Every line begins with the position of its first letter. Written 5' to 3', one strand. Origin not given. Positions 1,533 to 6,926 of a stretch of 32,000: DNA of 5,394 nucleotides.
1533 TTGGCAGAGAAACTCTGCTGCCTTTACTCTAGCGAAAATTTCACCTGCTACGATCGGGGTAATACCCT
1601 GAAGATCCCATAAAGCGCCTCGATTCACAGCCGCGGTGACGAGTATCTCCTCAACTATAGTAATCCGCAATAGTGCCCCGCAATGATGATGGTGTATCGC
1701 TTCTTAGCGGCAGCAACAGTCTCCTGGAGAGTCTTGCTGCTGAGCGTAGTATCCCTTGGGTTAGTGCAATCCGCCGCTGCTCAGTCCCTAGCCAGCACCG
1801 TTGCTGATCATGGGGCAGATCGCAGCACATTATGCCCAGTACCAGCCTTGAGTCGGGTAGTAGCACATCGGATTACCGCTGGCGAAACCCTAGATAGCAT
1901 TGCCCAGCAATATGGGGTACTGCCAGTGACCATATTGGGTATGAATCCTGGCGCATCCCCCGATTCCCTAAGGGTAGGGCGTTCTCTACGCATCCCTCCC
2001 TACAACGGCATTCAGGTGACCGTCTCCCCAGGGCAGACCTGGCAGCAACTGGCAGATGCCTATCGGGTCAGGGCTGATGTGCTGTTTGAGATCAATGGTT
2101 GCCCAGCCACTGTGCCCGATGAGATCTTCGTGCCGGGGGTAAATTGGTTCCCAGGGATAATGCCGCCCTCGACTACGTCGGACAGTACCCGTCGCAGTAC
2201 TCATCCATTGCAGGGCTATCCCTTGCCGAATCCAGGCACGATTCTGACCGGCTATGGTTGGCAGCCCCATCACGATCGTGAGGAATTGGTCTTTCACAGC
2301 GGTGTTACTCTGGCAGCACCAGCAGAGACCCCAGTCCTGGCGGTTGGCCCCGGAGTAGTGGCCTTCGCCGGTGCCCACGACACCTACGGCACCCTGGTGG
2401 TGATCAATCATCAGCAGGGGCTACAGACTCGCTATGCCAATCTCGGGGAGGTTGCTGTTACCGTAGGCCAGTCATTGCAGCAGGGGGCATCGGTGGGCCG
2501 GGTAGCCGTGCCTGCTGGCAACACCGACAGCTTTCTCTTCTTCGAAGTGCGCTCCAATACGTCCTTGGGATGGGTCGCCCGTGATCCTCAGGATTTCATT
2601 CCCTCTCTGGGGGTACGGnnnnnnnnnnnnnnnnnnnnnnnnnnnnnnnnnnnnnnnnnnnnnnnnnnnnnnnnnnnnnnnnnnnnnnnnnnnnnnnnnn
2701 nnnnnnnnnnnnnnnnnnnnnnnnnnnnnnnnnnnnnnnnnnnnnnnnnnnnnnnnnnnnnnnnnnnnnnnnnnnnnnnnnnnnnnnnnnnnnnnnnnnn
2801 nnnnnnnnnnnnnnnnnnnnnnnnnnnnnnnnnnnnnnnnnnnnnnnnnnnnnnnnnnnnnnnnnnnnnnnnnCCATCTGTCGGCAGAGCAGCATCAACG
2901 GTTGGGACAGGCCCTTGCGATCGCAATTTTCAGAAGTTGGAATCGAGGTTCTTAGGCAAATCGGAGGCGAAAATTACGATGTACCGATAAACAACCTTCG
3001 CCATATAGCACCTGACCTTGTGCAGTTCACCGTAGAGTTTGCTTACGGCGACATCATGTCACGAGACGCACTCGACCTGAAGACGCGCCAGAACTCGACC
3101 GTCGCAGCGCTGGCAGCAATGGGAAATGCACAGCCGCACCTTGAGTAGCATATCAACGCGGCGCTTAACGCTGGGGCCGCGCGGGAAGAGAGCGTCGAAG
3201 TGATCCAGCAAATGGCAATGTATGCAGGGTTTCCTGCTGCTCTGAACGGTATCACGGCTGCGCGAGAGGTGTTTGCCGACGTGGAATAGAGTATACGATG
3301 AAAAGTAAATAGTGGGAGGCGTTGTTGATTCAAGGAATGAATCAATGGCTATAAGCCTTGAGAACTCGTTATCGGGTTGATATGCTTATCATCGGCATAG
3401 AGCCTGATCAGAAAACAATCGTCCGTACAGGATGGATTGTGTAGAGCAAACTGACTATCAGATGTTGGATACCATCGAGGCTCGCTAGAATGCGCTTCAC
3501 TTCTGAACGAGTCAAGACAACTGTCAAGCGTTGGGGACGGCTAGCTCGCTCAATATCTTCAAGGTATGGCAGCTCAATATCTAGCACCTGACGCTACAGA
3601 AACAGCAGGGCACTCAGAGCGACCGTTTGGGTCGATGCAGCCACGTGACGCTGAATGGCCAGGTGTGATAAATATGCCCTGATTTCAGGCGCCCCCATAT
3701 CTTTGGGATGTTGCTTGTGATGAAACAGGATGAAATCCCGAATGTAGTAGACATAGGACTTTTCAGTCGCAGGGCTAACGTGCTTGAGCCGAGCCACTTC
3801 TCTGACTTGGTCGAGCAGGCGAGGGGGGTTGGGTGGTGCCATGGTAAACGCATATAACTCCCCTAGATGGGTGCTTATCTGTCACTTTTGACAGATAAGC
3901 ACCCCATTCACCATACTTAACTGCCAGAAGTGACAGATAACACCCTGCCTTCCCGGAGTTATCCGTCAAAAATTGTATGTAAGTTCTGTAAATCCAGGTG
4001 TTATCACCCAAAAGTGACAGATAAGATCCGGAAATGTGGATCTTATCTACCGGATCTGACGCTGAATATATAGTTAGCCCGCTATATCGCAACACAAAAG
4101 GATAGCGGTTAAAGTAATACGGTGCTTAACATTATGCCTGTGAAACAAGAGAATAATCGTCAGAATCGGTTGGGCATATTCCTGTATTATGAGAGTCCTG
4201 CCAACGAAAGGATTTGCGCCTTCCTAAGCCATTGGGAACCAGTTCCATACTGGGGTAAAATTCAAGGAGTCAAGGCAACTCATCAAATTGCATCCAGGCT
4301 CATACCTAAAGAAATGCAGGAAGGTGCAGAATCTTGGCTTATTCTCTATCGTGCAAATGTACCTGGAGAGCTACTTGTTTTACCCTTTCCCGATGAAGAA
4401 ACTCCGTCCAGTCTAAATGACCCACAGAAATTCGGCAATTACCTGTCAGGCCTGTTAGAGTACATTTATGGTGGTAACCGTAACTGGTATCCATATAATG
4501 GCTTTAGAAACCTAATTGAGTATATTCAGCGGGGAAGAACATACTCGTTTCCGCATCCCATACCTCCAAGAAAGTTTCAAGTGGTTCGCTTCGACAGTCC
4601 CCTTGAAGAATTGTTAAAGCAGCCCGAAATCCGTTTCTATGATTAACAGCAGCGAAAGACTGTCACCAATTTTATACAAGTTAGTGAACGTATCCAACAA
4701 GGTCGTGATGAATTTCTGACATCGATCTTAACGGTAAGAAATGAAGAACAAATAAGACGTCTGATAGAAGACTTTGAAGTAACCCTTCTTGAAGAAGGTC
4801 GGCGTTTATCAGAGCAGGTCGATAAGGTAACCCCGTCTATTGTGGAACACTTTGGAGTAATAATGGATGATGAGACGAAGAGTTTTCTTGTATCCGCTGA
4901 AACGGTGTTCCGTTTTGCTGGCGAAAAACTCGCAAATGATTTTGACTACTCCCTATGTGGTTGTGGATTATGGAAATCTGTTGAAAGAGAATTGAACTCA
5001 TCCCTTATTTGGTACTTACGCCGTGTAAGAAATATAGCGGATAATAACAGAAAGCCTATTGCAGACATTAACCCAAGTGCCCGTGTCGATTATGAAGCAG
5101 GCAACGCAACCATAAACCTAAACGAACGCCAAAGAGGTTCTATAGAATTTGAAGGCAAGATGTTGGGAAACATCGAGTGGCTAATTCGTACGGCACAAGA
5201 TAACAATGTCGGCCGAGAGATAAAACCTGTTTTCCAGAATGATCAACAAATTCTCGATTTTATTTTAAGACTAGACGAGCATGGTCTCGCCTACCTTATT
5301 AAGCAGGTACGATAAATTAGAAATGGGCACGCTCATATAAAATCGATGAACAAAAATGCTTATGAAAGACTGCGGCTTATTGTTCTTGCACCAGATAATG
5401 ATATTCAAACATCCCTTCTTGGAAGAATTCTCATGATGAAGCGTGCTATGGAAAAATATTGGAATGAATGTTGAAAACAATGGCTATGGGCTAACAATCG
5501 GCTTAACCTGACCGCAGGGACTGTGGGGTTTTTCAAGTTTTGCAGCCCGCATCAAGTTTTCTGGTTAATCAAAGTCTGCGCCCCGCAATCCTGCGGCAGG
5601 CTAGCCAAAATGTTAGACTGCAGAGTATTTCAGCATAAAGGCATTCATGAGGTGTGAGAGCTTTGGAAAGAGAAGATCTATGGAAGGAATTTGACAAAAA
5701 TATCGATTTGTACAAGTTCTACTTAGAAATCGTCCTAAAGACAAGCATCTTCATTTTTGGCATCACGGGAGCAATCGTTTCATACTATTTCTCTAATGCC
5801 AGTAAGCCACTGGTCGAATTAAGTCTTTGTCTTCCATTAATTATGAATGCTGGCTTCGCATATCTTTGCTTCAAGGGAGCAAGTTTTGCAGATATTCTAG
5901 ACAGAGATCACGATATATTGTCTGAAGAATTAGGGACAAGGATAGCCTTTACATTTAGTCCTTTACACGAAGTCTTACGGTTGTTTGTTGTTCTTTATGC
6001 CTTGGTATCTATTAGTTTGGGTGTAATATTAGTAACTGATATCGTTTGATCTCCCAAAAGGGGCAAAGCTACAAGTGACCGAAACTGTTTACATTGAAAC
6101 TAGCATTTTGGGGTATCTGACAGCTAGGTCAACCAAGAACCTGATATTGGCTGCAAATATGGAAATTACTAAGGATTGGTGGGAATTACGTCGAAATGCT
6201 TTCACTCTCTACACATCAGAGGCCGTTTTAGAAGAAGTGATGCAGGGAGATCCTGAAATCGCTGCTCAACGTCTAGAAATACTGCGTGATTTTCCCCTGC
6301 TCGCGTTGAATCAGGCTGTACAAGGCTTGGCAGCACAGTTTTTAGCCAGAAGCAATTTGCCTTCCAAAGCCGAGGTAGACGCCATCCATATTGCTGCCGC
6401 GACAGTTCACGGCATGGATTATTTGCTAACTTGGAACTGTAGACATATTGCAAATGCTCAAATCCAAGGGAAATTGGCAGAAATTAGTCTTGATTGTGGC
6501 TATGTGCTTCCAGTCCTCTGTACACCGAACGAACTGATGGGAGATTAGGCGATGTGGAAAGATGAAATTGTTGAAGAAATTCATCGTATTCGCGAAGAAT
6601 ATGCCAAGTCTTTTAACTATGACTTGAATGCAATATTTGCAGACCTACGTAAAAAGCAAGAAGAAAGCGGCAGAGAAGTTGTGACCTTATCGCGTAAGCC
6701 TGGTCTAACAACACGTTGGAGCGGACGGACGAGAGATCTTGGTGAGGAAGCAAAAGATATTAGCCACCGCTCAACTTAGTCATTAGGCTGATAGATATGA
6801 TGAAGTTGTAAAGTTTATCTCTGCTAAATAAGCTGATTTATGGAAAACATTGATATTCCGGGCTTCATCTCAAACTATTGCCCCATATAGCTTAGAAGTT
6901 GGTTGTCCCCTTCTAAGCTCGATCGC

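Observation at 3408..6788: Decayed chromosomal integron in a cyanobacterial genome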

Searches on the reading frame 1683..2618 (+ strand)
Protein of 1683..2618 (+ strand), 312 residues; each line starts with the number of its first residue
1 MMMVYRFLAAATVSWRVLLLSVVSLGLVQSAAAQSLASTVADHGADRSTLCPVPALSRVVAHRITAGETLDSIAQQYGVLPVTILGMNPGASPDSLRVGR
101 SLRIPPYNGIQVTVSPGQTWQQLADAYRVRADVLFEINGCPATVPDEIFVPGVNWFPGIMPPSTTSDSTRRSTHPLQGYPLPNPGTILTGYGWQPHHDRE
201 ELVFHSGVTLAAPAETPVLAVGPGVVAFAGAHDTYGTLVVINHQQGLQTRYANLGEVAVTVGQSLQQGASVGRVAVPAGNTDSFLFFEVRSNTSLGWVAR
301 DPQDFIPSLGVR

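Call 90: find_homologous_proteins(query=window:1683-2618:+, max_evalue=1e-20)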
Query window:1683-2618:+ (312 aa): 1240 proteins with E <= 1e-20 among 7588 candidates; the best 120 are listed.
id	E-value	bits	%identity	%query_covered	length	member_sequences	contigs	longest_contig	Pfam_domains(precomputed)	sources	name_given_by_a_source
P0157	2.0e-192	656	100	95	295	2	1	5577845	PF01551.30,PF01476.27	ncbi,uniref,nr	ncbi:M23 family metallopeptidase [Halomicronema hongdechloris]|uniref:M23 family metallopeptidase n=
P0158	5.7e-155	533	78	98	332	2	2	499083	PF01551.30,PF01476.27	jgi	-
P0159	3.3e-104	367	55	100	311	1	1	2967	PF01551.30,PF01476.27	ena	-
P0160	6.1e-104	366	58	90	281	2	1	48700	PF01551.30,PF01476.27,PF23577.2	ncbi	ncbi:MAG: LysM peptidoglycan-binding domain-containing M23 family metallopeptidase [Spirulina sp.]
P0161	1.8e-102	361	57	93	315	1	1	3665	PF01551.30,PF01476.27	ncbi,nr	ncbi:MAG: M23 family metallopeptidase [Leptolyngbyaceae cyanobacterium SM2_3_12]|nr:M23 family metal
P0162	3.1e-101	357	54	100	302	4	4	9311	PF01551.30,PF01476.27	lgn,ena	-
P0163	5.2e-101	356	54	96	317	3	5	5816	PF01551.30,PF01476.27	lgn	-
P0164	8.4e-101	356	59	88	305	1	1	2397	PF01551.30,PF01476.27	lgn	-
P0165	1.9e-100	354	59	85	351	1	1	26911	PF01551.30,PF01476.27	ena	-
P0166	4.7e-100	353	58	85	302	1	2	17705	PF01551.30,PF01476.27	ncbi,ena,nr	ncbi:MAG: M23 family metallopeptidase [Leptolyngbyaceae cyanobacterium MO_188.B28]|nr:M23 family met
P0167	5.7e-100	353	55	99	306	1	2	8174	PF01551.30,PF01476.27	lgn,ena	-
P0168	7.3e-100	352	54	99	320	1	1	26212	PF01551.30,PF01476.27,PF23577.2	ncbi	-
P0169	1.4e-99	352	56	93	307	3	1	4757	PF01551.30,PF01476.27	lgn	-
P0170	4.6e-99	350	55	93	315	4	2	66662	PF01551.30,PF01476.27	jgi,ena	jgi:murein DD-endopeptidase MepM/ murein hydrolase activator NlpD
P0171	7.9e-99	349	59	84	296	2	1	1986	PF01551.30,PF01476.27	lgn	-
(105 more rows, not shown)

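Call 91: find_encoding_contigs(protein=P0158, flank=10000, max_places=2)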
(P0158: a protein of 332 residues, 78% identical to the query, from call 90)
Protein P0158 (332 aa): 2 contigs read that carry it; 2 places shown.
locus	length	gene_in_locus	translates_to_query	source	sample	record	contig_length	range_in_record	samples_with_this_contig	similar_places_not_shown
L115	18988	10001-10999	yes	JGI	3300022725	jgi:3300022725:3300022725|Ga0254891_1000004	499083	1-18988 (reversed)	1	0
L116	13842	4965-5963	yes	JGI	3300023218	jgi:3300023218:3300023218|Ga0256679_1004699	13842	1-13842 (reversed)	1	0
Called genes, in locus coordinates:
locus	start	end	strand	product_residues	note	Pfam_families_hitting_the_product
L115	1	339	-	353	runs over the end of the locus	PF05343:Peptidase_M42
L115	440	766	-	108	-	-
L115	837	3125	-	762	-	PF00580:UvrD-helicase, PF13245:AAA_19, PF13538:UvrD_C_2 (faint), PF13361:UvrD_C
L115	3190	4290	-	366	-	PF00657:Lipase_GDSL, PF13472:Lipase_GDSL_2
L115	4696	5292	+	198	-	PF03653:UPF0093, PF05425:CopD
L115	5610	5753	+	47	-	-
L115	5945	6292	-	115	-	-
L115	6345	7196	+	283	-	PF00005:ABC_tran, PF13304:AAA_21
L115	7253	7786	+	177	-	PF04079:SMC_ScpB, PF12802:MarR_2 (faint)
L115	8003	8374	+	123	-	PF05542:DUF760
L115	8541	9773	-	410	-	PF00089:Trypsin, PF13365:Trypsin_2, PF00595:PDZ, PF13180:PDZ_2, PF17820:PDZ_6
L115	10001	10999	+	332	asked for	PF01476:LysM, PF01551:Peptidase_M23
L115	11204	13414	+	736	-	PF01966:HD (weak), PF18019:Cas3_HD, PF00270:DEAD, PF04851:ResIII (weak), PF00271:Helicase_C (faint), PF22590:Cas3-like_C_2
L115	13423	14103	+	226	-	PF09704:Cas_Cas5d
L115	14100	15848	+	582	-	PF09709:Cas_Csd1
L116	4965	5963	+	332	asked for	PF01476:LysM, PF01551:Peptidase_M23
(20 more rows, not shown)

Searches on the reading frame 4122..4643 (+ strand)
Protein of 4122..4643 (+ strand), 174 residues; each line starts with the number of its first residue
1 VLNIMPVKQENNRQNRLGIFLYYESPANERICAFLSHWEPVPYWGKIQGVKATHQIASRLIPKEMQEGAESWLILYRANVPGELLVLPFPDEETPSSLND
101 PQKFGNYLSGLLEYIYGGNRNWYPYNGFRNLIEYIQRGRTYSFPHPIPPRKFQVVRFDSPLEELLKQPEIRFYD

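Call 6: search_protein_families(library=pfam, proteins=[window:4122-4643:+], max_evalue=0.1)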
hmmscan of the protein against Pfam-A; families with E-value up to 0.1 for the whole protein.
window:4122-4643:+ (174 aa): 0 families

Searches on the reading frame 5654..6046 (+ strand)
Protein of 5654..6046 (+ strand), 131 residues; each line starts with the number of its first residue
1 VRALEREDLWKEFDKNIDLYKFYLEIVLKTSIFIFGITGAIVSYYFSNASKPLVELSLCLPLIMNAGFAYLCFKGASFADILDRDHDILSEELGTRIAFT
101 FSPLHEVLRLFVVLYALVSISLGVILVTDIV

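Call 6: search_protein_families(library=pfam, proteins=[window:5654-6046:+], max_evalue=0.1)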
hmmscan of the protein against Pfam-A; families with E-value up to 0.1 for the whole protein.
window:5654-6046:+ (131 aa): 0 families

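Call 10: search_protein_families(library=ncbifam, proteins=[window:5654-6046:+], max_evalue=0.1)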
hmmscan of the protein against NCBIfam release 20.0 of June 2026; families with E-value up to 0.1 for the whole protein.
window:5654-6046:+ (131 aa): 0 families

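Call 51: search_protein_families(library=padloc, proteins=[window:5654-6046:+], max_evalue=0.1)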
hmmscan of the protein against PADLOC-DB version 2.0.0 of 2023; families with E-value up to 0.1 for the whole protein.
window:5654-6046:+ (131 aa): 0 families

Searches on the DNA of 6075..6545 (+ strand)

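Call 75: search_with_rna_model(model_id=R2, source=L114, filters=off, max_evalue=1)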
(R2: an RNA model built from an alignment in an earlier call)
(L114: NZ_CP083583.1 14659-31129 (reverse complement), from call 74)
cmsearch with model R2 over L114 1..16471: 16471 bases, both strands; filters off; matches with E-value up to 1: 3.
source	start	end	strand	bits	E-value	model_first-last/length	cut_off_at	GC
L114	8629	8714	+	40.8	4.5e-08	1-60/60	no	0.57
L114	13911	13994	+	10.6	0.54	1-60/60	no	0.57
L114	15401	15425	-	9.8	0.85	1-60/60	no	0.64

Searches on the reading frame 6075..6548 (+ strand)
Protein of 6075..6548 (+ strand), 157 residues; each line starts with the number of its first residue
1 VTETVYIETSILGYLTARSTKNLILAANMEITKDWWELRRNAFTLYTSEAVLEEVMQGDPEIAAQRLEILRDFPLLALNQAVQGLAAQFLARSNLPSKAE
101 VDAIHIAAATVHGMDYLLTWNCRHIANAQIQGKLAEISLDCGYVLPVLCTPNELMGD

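Call 6: search_protein_families(library=pfam, proteins=[window:6075-6545:+], max_evalue=0.1)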
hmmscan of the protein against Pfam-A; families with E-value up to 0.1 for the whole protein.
window:6075-6545:+ (157 aa): 1 family
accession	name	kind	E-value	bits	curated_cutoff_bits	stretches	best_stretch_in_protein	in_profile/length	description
PF01850.27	PIN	-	7.5e-05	23.8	23.6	1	6-119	2-109/120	PIN domain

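Call 10: search_protein_families(library=ncbifam, proteins=[window:6075-6545:+], max_evalue=0.1)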
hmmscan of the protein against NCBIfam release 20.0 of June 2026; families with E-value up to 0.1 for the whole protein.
window:6075-6545:+ (157 aa): 1 family
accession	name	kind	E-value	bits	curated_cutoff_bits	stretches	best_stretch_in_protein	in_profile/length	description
NF007572.0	PRK10203.1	equivalog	0.026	14.8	155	0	116-138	3-25/122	hypothetical protein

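Call 17: find_encoding_contigs(protein=window:6075-6548:+, flank=10000, max_places=8)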
Protein window:6075-6548:+ (157 aa): no gene with exactly this product is on record in the collection.

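Call 51: search_protein_families(library=padloc, proteins=[window:6075-6545:+], max_evalue=0.1)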
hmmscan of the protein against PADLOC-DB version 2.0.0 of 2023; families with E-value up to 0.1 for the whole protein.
window:6075-6545:+ (157 aa): 0 families

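Call 72: search_dna_similar(query=window:6075-6545:+, collection=plasmids, mode=protein, max_rows=12, max_evalue=0.001)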
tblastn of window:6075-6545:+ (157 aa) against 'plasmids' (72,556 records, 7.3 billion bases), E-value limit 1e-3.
Records with a match: 3; places in all: 4; records where one place covers at least 80% of the query: 3.
Best place of each record, by identity: 80-90% 1; <60% 2.
By first word of the organism name: Kovacikia 1; Candidatus 1; Leptospira 1.
By predicted mobility (MOB-suite, as given by PLSDB): non-mobilizable 3.
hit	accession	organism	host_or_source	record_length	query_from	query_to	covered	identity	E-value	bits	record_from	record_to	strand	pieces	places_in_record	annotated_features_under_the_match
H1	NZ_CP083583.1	Kovacikia minuta CCNUW1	cell culture,fresh water lake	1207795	1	157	100%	89.8%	1e-90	294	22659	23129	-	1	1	record has no annotation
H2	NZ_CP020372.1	Candidatus Thiodictyon syntrophicum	meromictic lake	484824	1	156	99%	47.4%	7e-39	146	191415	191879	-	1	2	type II toxin-antitoxin system VapC family toxin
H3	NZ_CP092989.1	Leptospira interrogans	Homo sapiens,blood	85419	3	155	97%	24.7%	2e-5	50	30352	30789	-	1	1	type II toxin-antitoxin system VapC family toxin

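Call 73: search_solved_structures(query=window:6075-6545:+, max_evalue=1)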
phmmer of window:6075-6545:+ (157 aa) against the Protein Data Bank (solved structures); distinct sequences matched with E-value up to 1: 2.
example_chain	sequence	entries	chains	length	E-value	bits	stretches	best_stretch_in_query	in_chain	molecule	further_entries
6dm9_A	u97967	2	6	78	0.44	13.8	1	20-82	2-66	DHD15_extended_A | DHD15_closed_A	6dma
6e9t_B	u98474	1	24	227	0.61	13.3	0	49-78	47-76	DHF58 filament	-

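Call 74: get_annotated_region(hit=H1, flank=8000)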
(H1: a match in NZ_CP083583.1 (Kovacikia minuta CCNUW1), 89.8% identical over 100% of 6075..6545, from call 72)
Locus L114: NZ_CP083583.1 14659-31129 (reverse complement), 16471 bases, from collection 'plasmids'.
description: Kovacikia minuta CCNUW1 strain CCNU0001 plasmid pA, complete sequence
organism: Kovacikia minuta CCNUW1 (NCBI taxid 2653194)
taxonomy: Bacteria; Cyanobacteriota; Cyanophyceae; Leptolyngbyales; Leptolyngbyaceae; Kovacikia; Kovacikia minuta; Kovacikia minuta CCNUW1
host: -; source: cell culture,fresh water lake; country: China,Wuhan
typing (MOB-suite, as given by PLSDB): non-mobilizable
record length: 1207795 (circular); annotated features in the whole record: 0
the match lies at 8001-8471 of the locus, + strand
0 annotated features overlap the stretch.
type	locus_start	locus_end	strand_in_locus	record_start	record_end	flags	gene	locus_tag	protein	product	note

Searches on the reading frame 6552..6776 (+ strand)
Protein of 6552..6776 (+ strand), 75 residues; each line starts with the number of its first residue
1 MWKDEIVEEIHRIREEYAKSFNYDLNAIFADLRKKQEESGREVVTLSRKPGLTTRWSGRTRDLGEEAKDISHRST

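Call 6: search_protein_families(library=pfam, proteins=[window:6552-6776:+], max_evalue=0.1)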
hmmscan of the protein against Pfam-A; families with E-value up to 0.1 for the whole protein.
window:6552-6776:+ (75 aa): 1 family
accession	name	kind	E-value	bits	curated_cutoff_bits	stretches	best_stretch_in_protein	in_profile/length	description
PF21831.1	DUF6891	-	0.08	13.2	27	0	33-60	147-174/189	Domain of unknown function (DUF6891)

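Call 10: search_protein_families(library=ncbifam, proteins=[window:6552-6776:+], max_evalue=0.1)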
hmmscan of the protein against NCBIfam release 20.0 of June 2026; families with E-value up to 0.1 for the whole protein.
window:6552-6776:+ (75 aa): 1 family
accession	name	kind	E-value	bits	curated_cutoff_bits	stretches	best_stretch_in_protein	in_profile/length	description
TIGR03218.1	catechol_dmpH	equivalog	0.086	12.2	350.55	1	7-54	24-69/263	2-oxo-3-hexenedioate decarboxylase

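Call 51: search_protein_families(library=padloc, proteins=[window:6552-6776:+], max_evalue=0.1)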
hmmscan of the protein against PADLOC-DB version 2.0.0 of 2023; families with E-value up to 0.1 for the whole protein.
window:6552-6776:+ (75 aa): 0 families
